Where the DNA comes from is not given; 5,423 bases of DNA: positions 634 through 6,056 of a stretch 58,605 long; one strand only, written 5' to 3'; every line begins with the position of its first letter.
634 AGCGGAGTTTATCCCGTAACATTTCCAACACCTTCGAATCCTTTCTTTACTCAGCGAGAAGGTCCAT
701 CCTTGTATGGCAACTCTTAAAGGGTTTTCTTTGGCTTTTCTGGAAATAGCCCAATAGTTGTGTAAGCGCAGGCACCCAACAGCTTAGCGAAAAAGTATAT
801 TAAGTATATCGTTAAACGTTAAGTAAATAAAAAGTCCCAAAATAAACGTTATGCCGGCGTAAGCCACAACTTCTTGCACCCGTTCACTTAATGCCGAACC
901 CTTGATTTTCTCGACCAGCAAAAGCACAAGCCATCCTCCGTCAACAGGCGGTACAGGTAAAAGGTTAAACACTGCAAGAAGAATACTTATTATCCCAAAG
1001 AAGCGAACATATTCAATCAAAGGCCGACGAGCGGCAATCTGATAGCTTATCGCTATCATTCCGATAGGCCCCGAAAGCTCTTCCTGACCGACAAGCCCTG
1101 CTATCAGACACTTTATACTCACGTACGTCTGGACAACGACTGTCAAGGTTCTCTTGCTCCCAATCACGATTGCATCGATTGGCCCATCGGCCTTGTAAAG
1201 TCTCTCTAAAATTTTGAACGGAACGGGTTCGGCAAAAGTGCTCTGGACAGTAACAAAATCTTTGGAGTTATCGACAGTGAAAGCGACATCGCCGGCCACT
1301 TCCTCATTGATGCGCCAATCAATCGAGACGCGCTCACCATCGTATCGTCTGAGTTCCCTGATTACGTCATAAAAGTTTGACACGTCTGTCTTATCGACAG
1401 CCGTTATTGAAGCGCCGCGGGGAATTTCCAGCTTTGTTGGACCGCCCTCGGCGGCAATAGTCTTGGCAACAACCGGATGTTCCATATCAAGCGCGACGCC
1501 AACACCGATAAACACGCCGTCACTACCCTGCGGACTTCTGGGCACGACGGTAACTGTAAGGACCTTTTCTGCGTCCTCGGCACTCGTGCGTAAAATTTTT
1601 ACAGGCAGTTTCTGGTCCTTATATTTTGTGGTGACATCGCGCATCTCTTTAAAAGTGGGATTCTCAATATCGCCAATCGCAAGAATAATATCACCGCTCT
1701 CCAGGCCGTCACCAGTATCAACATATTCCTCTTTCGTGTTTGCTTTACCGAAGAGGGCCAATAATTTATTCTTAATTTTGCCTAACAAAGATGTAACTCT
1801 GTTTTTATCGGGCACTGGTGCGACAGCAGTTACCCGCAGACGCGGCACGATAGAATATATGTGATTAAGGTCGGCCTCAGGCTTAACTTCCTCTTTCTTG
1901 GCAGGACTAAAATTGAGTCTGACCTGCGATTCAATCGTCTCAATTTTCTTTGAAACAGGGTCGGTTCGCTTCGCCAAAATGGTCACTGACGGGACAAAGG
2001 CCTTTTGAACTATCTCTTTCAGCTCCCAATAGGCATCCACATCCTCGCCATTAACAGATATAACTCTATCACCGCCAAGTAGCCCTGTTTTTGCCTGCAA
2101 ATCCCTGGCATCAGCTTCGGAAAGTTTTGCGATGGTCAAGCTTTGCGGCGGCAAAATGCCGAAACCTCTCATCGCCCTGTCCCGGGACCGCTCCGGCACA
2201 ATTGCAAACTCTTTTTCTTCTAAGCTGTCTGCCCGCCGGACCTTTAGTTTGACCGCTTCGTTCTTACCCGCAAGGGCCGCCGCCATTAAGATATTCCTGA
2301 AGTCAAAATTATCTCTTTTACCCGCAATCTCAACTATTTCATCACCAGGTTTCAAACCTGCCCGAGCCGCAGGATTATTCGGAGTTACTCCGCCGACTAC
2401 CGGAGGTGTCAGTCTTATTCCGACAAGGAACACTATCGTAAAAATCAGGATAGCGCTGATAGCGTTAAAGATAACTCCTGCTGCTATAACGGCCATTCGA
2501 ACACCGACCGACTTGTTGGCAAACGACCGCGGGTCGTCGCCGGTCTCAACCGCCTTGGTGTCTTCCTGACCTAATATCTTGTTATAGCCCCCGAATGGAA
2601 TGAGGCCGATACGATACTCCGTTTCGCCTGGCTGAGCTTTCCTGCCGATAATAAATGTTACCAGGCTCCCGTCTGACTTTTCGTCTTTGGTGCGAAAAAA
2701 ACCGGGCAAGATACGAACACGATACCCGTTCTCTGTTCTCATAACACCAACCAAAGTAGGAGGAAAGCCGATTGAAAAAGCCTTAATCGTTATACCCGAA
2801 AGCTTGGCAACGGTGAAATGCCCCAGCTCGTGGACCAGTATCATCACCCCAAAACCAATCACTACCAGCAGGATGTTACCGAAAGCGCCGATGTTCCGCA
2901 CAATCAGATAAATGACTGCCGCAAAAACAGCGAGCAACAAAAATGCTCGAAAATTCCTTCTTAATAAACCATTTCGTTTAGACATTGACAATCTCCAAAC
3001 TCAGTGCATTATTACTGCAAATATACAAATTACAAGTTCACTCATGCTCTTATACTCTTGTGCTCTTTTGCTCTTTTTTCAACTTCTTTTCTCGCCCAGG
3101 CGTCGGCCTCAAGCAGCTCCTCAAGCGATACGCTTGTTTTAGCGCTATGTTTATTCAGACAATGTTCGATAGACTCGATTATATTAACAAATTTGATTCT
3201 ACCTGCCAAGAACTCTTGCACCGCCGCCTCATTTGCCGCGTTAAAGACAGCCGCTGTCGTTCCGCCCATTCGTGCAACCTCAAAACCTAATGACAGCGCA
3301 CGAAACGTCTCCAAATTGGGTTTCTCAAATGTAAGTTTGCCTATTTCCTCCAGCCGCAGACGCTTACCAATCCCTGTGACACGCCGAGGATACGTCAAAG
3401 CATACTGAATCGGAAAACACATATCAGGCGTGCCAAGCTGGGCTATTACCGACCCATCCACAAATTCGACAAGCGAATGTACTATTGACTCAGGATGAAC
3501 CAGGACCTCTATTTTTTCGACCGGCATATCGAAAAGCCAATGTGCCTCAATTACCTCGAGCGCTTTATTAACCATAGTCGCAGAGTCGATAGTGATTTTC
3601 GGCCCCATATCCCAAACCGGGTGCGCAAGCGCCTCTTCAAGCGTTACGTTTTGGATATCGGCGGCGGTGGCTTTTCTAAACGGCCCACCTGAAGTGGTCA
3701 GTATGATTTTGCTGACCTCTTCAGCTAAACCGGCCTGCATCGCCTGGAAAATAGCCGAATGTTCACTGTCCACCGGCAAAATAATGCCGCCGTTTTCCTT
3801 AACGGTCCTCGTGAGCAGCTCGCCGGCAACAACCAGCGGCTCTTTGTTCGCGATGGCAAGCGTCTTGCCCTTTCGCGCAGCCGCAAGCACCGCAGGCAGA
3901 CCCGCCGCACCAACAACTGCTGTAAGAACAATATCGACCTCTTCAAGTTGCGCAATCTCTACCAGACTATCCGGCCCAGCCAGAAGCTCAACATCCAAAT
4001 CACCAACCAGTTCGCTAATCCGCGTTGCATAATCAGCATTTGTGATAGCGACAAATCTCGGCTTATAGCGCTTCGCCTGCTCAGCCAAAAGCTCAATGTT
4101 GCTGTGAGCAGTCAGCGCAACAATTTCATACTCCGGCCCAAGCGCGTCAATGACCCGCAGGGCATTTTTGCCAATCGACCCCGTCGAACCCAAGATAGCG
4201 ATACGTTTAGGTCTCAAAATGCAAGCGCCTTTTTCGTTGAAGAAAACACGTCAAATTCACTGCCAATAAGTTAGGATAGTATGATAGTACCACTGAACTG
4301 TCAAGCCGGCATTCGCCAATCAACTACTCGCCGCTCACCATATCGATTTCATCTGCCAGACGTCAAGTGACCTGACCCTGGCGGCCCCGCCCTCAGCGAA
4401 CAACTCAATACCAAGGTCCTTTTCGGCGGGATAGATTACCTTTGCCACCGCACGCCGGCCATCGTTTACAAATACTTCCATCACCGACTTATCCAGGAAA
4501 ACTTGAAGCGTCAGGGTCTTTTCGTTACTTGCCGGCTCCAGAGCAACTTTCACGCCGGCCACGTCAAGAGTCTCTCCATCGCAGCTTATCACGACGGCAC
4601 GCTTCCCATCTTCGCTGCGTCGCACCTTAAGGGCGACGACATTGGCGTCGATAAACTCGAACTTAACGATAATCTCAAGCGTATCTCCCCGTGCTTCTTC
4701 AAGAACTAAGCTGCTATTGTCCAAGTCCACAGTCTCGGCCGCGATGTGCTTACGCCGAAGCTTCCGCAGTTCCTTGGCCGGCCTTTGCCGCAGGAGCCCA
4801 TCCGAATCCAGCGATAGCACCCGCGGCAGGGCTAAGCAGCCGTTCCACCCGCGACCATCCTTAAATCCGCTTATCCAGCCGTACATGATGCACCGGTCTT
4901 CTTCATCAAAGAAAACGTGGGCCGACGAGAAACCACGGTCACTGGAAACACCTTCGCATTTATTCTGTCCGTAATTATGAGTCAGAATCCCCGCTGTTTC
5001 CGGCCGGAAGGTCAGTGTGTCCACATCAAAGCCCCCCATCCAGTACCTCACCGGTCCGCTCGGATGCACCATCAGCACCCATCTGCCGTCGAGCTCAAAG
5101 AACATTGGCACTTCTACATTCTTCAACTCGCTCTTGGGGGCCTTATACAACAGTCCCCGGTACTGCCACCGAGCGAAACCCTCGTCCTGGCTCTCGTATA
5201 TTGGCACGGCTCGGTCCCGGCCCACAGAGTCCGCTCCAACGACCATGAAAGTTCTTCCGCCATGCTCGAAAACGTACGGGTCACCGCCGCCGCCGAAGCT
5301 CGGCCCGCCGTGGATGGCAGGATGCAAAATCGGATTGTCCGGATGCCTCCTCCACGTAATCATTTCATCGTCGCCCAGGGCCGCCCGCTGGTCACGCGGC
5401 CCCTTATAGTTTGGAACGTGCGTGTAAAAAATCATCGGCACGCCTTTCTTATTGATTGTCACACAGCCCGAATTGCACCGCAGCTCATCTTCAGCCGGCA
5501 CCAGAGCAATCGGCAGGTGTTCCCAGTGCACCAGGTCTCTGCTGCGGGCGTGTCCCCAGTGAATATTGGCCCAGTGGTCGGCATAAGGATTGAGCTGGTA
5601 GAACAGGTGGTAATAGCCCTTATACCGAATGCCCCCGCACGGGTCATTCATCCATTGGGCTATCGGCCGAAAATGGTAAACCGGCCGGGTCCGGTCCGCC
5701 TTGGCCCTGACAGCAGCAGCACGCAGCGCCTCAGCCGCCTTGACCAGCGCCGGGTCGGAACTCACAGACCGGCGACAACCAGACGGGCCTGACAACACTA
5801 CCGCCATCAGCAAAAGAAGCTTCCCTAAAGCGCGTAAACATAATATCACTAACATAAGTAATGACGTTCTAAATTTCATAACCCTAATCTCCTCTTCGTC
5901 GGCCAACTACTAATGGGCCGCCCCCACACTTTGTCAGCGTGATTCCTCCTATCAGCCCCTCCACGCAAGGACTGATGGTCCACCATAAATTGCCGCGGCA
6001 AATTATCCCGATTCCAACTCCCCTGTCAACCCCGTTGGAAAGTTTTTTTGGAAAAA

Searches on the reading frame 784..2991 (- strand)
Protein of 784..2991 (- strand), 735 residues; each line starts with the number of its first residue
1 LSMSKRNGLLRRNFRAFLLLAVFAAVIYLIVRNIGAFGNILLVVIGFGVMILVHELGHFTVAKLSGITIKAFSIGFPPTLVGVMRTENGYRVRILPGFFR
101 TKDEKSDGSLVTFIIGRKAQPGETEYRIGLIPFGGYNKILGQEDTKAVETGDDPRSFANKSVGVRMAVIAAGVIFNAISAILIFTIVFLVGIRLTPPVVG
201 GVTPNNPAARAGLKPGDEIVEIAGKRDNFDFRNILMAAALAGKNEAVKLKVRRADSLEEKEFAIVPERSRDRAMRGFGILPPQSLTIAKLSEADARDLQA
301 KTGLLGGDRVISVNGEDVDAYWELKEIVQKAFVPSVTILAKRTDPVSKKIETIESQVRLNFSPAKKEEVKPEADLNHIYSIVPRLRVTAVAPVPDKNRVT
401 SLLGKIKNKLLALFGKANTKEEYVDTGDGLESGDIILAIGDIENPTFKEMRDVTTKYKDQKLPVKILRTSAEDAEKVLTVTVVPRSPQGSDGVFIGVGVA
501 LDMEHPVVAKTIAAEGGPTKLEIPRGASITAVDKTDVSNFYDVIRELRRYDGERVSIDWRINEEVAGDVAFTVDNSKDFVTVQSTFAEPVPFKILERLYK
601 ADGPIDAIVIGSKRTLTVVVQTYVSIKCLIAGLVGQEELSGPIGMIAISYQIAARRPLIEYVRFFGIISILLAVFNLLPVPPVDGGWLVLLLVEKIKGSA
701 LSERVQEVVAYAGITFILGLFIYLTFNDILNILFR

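Call 12: search_protein_families(library=pfam, proteins=[window:784-2991:-], max_evalue=0.001)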
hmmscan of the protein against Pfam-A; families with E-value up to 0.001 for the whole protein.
window:784-2991:- (735 aa): 5 families
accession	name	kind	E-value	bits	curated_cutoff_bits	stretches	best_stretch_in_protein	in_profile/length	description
PF02163.28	Peptidase_M50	-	1.6e-55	188.3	27.2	2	118-719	41-220/221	Peptidase family M50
PF17820.7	PDZ_6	-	1.1e-14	54.4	27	1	198-253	1-54/54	PDZ domain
PF00595.29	PDZ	-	5.8e-14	52.7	23.2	1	195-251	25-80/81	PDZ domain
PF13180.12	PDZ_2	-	2.7e-11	44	27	1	198-258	15-74/80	PDZ domain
PF14685.13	PDZ_Tricorn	-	1.7e-05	25.1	25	0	208-263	33-87/88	Tricorn protease PDZ domain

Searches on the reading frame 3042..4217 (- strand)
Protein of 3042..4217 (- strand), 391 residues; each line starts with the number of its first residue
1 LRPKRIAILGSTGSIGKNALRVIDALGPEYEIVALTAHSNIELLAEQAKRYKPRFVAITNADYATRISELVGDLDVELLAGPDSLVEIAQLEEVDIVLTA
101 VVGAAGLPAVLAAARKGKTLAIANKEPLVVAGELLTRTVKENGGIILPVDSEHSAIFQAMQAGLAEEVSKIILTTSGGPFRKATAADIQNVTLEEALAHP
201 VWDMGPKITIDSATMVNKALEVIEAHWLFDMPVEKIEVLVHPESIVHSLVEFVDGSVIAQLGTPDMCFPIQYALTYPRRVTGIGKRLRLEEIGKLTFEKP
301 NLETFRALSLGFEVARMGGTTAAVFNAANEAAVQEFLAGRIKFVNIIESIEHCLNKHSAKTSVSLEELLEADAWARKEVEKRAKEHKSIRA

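Call 12: search_protein_families(library=pfam, proteins=[window:3042-4217:-], max_evalue=0.001)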
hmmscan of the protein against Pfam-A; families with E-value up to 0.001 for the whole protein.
window:3042-4217:- (391 aa): 4 families
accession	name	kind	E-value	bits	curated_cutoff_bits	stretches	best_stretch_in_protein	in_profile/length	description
PF02670.22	DXP_reductoisom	-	8.5e-41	140.1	21.7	1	6-132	1-129/129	1-deoxy-D-xylulose 5-phosphate reductoisomerase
PF13288.12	DXPR_C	-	1.3e-39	135.4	27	1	261-377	1-114/115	DXP reductoisomerase C-terminal domain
PF08436.17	DXP_redisom_C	-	2.3e-39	133.9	26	1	146-229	1-84/84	1-deoxy-D-xylulose 5-phosphate reductoisomerase C-terminal domain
PF01118.30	Semialdhyde_dh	-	2.6e-05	25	26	1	5-84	1-77/121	Semialdehyde dehydrogenase, NAD binding domain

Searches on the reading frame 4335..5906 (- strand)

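Call 12: search_protein_families(library=pfam, proteins=[window:4335-5906:-], max_evalue=0.001)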
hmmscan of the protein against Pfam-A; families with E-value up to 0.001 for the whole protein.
window:4335-5906:- (523 aa): 2 families
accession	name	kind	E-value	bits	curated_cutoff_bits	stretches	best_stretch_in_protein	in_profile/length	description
PF00251.26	Glyco_hydro_32N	-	7.6e-55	187.1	22.1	1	78-376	1-307/307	Glycosyl hydrolases family 32 N-terminal domain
PF08244.19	Glyco_hydro_32C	-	2.2e-20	73.7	21.9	1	379-518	1-158/158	Glycosyl hydrolases family 32 C terminal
